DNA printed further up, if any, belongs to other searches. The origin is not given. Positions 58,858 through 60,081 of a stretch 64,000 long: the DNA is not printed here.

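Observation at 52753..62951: Five-gene translationally coupled operon: Type III-like R-M plus three extra genes, in a tRNA-Arg-flanked island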

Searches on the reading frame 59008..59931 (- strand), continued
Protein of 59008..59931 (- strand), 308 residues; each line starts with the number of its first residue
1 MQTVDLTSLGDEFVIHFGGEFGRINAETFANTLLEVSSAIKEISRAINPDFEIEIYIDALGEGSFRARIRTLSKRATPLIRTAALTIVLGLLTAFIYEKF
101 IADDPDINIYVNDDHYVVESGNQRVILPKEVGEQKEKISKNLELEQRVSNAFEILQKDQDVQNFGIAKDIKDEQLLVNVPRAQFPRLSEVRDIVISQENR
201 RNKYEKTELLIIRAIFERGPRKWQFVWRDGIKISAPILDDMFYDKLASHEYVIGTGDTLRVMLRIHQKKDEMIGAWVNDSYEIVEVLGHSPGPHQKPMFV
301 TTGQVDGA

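Call 56: predict_structure(alignment_id=A5)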
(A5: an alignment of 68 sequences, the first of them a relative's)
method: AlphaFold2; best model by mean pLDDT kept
length: 308 residues; sequences in the alignment: 68
mean_pLDDT: 83.2   pTM: 0.59
mean pLDDT of the five models: 83.2, 82.7, 81.6, 81.5, 79.5
residues with pLDDT >= 90: 128; 70-90: 138; 50-70: 25; < 50: 17
segments of 3 or more residues with pLDDT < 50: 78-80, 194-197, 300-308
pLDDT, mean of each block of 10 residues (from residue 1): 78 91 89 96 86 89 90 56 70 85 66 78 82 82 91 96 92 86 90 57 94 86 91 95 92 92 90 83 96 62 46
secondary structure, 60 per line:
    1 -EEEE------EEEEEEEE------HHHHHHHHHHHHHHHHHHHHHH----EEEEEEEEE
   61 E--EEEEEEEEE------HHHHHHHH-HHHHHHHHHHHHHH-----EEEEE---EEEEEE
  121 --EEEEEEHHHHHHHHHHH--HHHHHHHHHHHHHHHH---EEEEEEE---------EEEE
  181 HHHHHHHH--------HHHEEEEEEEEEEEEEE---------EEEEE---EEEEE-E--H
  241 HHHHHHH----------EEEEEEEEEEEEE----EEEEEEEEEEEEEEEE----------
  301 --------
elements in order: E2-5 E12-19 H26-47 E52-61 E64-72 H79-86 H88-101 E107-111 E115-120 E123-128 H129-139 H142-157 E161-167 E177-180 H181-188 E200-213 E223-227 E231-235 H240-247 E258-270 E275-290

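Call 59: search_protein_families(library=phrogs, proteins=[window:59008-59931:-], max_evalue=0.001)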
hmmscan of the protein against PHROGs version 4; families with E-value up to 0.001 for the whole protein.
window:59008-59931:- (308 aa): 1 family
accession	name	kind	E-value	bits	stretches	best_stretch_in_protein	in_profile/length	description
phrog_3243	-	unknown function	1.5e-18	68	1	11-295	10-290/293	-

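Call 61: fold_search(model_id=the predicted structure, library=pdb)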
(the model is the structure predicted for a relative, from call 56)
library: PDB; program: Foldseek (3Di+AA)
matches with E <= 10: 942; with E <= 0.001: 0
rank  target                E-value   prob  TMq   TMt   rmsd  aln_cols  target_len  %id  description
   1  4lnq_B                3.9e-03  0.75  0.16  0.25  18.5       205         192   11  Crystal structure of Ifi202 HINa domain in complex with 20bp dsDNA (released 2014-01-08)
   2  8s9t_B                6.8e-03  0.30  0.12  0.18  21.3       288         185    6  CRISPR-Cas type III-D effector complex (released 2024-04-24)
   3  6cqo_B                1.3e-02  1.00  0.20  0.52   4.6        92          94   12  Crystal Structure of mitochondrial single-stranded DNA binding proteins from S. cerevisiae (SeMet Labeled), Rim1 (Form (released 2018-05-30)
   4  6cqm_B                1.3e-02  0.96  0.17  0.41   6.9       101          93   11  Crystal Structure of mitochondrial single-stranded DNA binding proteins from S. cerevisiae, Rim1 (Form2) (released 2018-05-30)
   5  7zai_6                2.5e-02  0.98  0.14  0.39   7.4        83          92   12  Cryo-EM structure of a Pyrococcus abyssi 30S bound to Met-initiator tRNA, mRNA and aIF1A. (released 2022-07-13)
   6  3stb_C                3.5e-02  0.63  0.14  0.29   9.1       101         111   13  A complex of two editosome proteins and two nanobodies (released 2011-11-02)
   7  8trh_Q                4.0e-02  0.03  0.08  0.06  27.9       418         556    7  The IDRc bound human core Mediator complex (released 2024-10-09)
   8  4ql5_A                5.0e-02  0.97  0.15  0.51   7.2        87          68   11  Crystal structure of translation initiation factor IF-1 from Streptococcus pneumoniae TIGR4 (released 2014-07-02)
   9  8s9u_B                5.6e-02  0.14  0.11  0.17  21.7       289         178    6  CRISPR-Cas type III-D effector complex bound to a target RNA (released 2024-04-24)
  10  9dei_N                7.0e-02  0.54  0.15  0.25   8.5       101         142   13  Trypanosoma brucei mitochondrial RNA-editing catalytic complex 1, U-deletion (RECC1) (released 2026-01-21)
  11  8txr_A                7.4e-02  0.80  0.16  0.12   6.5        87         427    9  E. coli ExoVII(H238A) (released 2024-01-31)
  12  5oqm_d                7.9e-02  0.07  0.12  0.10  21.6       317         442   10  STRUCTURE OF YEAST TRANSCRIPTION PRE-INITIATION COMPLEX WITH TFIIH AND CORE MEDIATOR (released 2018-05-09)
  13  6xza_L1               1.0e-01  0.20  0.10  0.22  12.2       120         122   13  E. coli 70S ribosome in complex with dirithromycin, and deacylated tRNA(iMet) (focused classification). (released 2020-11-04)
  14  9dei_G                1.1e-01  0.54  0.16  0.26   6.6        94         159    7  Trypanosoma brucei mitochondrial RNA-editing catalytic complex 1, U-deletion (RECC1) (released 2026-01-21)
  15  1lqk_A                1.2e-01  0.18  0.11  0.21  19.4       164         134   12  High Resolution Structure of Fosfomycin Resistance Protein A (FosA) (released 2002-09-11)
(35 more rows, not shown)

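Call 62: get_annotated_region(hit=H2, flank=6000)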
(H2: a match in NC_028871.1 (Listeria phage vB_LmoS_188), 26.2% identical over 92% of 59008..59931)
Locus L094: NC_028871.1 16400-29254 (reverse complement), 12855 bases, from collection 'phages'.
description: Listeria phage vB_LmoS_188, complete genome.
organism: Listeria phage vB_LmoS_188 (NCBI taxid 1591072)
taxonomy: Viruses; Duplodnaviria; Heunggongvirae; Uroviricota; Caudoviricetes
host: Listeria monocytogenes; source: -; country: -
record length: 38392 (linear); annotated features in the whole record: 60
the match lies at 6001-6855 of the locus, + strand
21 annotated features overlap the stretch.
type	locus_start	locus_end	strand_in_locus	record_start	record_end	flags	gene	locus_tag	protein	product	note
CDS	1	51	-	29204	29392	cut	-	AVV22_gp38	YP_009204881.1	hypothetical protein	Bacteriophage GP45 Protein; ORF38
CDS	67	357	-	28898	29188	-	-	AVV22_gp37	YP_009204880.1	hypothetical protein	Hypothetical protein LMHCC_2951; ORF37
CDS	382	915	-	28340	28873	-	-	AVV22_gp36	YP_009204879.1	transcriptional regulator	Gp43; ORF36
CDS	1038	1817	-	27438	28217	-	-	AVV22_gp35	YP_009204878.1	anti-repressor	Phage antirepressor protein / Antirepressor Gp37; ORF35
CDS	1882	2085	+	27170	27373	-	-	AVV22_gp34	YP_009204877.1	hypothetical protein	Hypothetical protein M642_09745; ORF34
CDS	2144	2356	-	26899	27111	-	-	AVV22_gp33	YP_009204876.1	helix-turn-helix domain-containing protein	ORF33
CDS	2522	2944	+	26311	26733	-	-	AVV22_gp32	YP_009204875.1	transcriptional regulator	ORF32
CDS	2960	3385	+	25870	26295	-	-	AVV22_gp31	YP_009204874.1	metallo-protease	ORF31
CDS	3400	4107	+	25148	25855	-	-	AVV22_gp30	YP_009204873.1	hypothetical protein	ORF30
CDS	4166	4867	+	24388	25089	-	-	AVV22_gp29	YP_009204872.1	hypothetical protein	ORF29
CDS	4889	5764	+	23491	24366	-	-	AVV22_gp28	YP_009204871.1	putative superinfection immunity protein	Phage-associated Helicase; ORF28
CDS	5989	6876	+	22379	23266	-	-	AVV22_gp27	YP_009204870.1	hypothetical protein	Hypothetical protein M641_00185; ORF27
CDS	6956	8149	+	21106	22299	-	-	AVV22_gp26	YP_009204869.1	integrase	ORF26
CDS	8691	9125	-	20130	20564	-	-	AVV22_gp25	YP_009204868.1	hypothetical protein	Gp26; ORF25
CDS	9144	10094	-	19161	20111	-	-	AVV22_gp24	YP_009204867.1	endolysin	ORF24; Phage lysin, N-acetylmuramoyl-L-alanine Amidase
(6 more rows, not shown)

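Call 68: fold_search(model_id=the predicted structure, library=viral)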
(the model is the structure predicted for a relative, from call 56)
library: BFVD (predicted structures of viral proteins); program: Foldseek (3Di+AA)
matches with E <= 10: 1175; with E <= 0.001: 3
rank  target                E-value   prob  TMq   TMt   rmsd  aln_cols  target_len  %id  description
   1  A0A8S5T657            7.0e-09  1.00  0.38  0.42  14.2       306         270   12  Uncharacterized protein [Myoviridae sp. ctLIM9]
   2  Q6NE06                4.9e-06  1.00  0.43  0.36   9.7       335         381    9  Uncharacterized protein [Leptospira phage LE1]
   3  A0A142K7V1            7.9e-05  1.00  0.26  0.41   4.4       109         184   15  Uncharacterized protein [Mycobacterium phage Pipsqueaks]
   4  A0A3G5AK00            1.9e-03  0.44  0.17  0.13  20.5       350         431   10  DNA ligase [Solivirus sp.]
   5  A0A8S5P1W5            3.4e-03  0.99  0.22  0.41  12.1       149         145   13  Uncharacterized protein [Myoviridae sp. ctakU3]
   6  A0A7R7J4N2            4.8e-03  0.92  0.16  0.26  10.1       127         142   16  (no name in the UniProt tables at hand)
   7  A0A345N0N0            6.3e-03  1.00  0.19  0.54   7.7       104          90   14  (no name in the UniProt tables at hand)
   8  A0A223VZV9            7.9e-03  0.28  0.16  0.12  18.7       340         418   11  DNA ligase [Agrobacterium phage Atu_ph04]
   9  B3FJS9                1.8e-02  0.25  0.19  0.21  20.4       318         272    9  Uncharacterized protein [Pseudomonas phage 201phi2-1]
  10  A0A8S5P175            2.1e-02  0.15  0.15  0.16  21.2       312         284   10  Uncharacterized protein [Myoviridae sp. ctLnO19]
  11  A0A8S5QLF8            2.2e-02  0.35  0.21  0.17  16.5       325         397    8  DNA ligase [CrAss-like virus sp. ctYsL76]
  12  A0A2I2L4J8            2.2e-02  0.25  0.19  0.16  24.2       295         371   12  Uncharacterized protein [Orpheovirus IHUMI-LCC2]
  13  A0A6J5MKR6            2.2e-02  0.20  0.17  0.17  20.1       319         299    8  Bet_lambda, phage recombination protein Bet [uncultured Caudovirales phage]
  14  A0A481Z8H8            2.3e-02  0.14  0.09  0.14  18.4       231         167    9  Uncharacterized protein [Pithovirus LCPAC304]
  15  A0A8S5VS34            2.3e-02  0.07  0.10  0.07  26.3       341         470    8  (no name in the UniProt tables at hand)
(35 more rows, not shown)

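Call 75: search_protein_families(library=pfam, proteins=[L001:10921-11694:+], max_evalue=0.01)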
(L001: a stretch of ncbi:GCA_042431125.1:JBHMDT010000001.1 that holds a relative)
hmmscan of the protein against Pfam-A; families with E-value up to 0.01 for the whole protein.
L001:10921-11694:+ (258 aa): 0 families

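Call 76: search_protein_families(library=padloc, alignment_id=A3, max_evalue=0.00001)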
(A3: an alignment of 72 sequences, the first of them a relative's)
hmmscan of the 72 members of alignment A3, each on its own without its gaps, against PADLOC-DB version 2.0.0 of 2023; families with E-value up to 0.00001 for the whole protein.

A. member 1, L001:14635-16329:+ (565 aa): 114 families (the best 25 are shown)
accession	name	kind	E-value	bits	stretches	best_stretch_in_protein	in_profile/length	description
PDLC03878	NsnB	-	7e-28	96.4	1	3-312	2-286/345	-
PDLC02979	AriA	-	1.3e-21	75.9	2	1-43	1-44/373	-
PDLC00067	GajA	-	6.2e-18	62.6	1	2-52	4-54/604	AAA ATPase domain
PDLC04609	PDC-M38A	-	1.7e-17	61.7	2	3-47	2-47/371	-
PDLC04135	mad3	-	4.6e-17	60.6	1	3-314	2-335/374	mads_3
PDLC00091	GajA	-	4.8e-17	60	2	257-320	292-354/627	AAA ATPase domain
PDLC02336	AbiLi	-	7.6e-17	59.9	1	3-314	2-300/340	AbiLi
PDLC02358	Old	-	1.7e-16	58.1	1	1-53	2-54/578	Old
PDLC00271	PtuA1|PtuA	-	2.2e-16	58.4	1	1-96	1-96/421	AAA ATPase domain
PDLC02980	AriA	-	3.2e-16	58.2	1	241-307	237-303/304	-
PDLC04175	HEC-01A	-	2.5e-15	54.4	1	2-49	5-52/363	-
PDLC04239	PDC-M01A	-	2.6e-15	53.9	1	261-304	410-453/552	-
PDLC00096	GajA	-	3.7e-15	53.7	1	263-310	290-340/630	AAA ATPase domain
PDLC00298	PtuA1|PtuA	-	4.6e-15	53.6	1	1-68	1-69/423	AAA ATPase domain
PDLC00094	GajA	-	5.7e-15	52.8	1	1-52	1-52/569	AAA ATPase domain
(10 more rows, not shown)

B. families by the number of members that match (of 72 scanned): 277 families (the first 25 are shown)
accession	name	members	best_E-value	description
PDLC02980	AriA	7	4.2e-23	-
PDLC00271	PtuA1|PtuA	7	1.2e-22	AAA ATPase domain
PDLC04135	mad3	7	1.9e-19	mads_3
PDLC03859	LmuB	6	8.2e-37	-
PDLC02979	AriA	6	2.3e-29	-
PDLC02981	AriAB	6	1.2e-21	-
PDLC00278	PtuA1|PtuA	6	1.1e-20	AAA ATPase domain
PDLC04164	AriA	6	1.4e-14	-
PDLC00102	GajA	6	3.6e-13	AAA ATPase domain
PDLC03863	LmuB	5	4.6e-172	-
PDLC03878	NsnB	5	1.3e-28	-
PDLC00091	GajA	5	1.8e-19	AAA ATPase domain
PDLC02915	ATPase-Toprim_I-B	5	6.4e-19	-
PDLC02913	ATPase_I-A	5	1.6e-18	-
PDLC02335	AbiLi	5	2.3e-16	AbiLi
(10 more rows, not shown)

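Call 98: search_protein_families(library=padloc, alignment_id=A2, max_evalue=0.00001)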
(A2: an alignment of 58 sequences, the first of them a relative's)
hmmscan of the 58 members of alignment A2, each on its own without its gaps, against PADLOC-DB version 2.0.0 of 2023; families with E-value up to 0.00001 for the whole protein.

A. member 1, L001:10001-10915:+ (305 aa): 3 families
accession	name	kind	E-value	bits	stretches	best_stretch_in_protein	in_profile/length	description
PDLC05015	PDC-S42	-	9.7e-18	62.7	1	22-299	18-298/302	-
PDLC05016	PDC-S42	-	2.8e-17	61.1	1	13-292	13-290/320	-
PDLC05017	PDC-S42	-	3.6e-07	27.9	1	19-264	19-249/302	-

B. families by the number of members that match (of 58 scanned): 154 families (the first 25 are shown)
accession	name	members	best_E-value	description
PDLC04919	PDC-S13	5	5.1e-119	-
PDLC04871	PDC-S05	5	2e-100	-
PDLC02402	Aga_SIR2-PNTD1-PNTD2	5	3.3e-17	Class I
PDLC02394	pAgo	5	4.3e-16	-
PDLC03083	Specificity_I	4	1.1e-47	Type I specificity subunit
PDLC04918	PDC-S13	4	4e-20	-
PDLC02418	Aga_SIR2-Kinase-PNTD1-PNTD2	4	9.3e-14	Class I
PDLC04831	PDC-S02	3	6.5e-129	-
PDLC04795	PDC-S02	3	4.2e-128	-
PDLC04810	PDC-S02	3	3.8e-120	-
PDLC04807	PDC-S02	3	2.3e-102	-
PDLC04803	PDC-S02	3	1.3e-91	-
PDLC04826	PDC-S02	3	5e-76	-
PDLC04822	PDC-S02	3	2e-65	-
PDLC04813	PDC-S02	3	4.7e-64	-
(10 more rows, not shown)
